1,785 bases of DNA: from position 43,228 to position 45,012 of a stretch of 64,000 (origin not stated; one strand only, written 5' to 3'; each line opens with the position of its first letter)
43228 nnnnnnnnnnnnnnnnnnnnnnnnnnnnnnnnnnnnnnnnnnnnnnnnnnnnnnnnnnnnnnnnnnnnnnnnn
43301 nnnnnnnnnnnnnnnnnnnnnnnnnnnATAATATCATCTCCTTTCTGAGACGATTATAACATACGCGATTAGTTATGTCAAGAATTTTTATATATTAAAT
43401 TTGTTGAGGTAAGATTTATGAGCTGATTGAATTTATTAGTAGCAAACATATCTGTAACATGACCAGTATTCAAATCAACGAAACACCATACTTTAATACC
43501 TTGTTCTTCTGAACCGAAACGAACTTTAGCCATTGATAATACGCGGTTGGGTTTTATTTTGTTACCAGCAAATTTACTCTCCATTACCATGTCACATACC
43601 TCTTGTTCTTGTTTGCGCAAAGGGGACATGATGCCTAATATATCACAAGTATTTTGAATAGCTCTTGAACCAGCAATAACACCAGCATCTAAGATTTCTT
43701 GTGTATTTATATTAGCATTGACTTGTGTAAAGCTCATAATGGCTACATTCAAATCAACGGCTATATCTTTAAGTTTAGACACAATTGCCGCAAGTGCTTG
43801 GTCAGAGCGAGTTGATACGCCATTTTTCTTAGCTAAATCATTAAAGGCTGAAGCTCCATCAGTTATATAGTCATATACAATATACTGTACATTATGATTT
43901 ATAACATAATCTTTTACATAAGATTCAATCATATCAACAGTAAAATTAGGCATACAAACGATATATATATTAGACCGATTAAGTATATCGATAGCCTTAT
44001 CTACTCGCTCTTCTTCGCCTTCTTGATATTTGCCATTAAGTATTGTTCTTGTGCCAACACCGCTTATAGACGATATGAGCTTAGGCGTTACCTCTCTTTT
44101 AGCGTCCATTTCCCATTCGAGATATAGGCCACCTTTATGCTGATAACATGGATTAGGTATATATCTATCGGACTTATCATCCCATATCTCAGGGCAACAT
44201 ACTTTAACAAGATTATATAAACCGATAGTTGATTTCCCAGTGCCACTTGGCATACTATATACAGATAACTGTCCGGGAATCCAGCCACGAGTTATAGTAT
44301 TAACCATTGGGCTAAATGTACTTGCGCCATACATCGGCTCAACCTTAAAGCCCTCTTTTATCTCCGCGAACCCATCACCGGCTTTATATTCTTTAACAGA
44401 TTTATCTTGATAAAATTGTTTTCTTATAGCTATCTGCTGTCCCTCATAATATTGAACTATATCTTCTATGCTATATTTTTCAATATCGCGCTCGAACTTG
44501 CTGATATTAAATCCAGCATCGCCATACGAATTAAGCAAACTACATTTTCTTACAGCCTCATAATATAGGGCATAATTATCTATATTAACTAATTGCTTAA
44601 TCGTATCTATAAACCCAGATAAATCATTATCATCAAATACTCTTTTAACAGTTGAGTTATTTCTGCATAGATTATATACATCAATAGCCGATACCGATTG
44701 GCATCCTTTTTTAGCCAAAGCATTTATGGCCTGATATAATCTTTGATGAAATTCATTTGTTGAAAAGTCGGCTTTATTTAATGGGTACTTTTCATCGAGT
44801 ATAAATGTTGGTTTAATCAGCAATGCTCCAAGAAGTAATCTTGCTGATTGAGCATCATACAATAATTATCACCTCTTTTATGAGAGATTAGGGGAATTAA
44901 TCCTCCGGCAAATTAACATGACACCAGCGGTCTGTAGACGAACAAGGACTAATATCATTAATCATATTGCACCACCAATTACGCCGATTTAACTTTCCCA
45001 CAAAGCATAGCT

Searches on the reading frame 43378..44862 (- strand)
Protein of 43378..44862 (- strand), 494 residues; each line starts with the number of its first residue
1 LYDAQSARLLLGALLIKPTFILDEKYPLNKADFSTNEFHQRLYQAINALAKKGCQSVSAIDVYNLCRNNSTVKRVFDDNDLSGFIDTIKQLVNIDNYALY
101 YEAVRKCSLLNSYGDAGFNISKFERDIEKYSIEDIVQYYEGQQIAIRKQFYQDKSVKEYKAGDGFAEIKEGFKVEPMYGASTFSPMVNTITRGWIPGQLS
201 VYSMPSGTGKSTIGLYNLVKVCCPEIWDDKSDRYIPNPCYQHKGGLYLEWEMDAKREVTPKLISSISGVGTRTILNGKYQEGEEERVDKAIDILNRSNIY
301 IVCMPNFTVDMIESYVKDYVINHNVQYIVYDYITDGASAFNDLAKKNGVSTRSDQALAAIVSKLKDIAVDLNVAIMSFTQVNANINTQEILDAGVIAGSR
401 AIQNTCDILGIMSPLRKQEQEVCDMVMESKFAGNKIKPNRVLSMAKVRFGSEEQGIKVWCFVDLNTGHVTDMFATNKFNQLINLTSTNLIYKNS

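Call 60: search_protein_families(library=phrogs, proteins=[window:43378-44862:-], max_evalue=0.00001)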
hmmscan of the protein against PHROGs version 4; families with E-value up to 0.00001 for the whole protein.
window:43378-44862:- (494 aa): 3 families
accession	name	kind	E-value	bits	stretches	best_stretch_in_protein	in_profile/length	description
phrog_19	-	DNA, RNA and nucleotide metabolism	2.2e-55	189.7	1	2-473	159-582/621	DnaB-like replicative helicase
phrog_239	-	DNA, RNA and nucleotide metabolism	4.1e-18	66.7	1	141-475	299-602/801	DNA primase/helicase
phrog_243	-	DNA, RNA and nucleotide metabolism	5.3e-10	39.7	1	193-387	31-197/273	DnaB-like replicative helicase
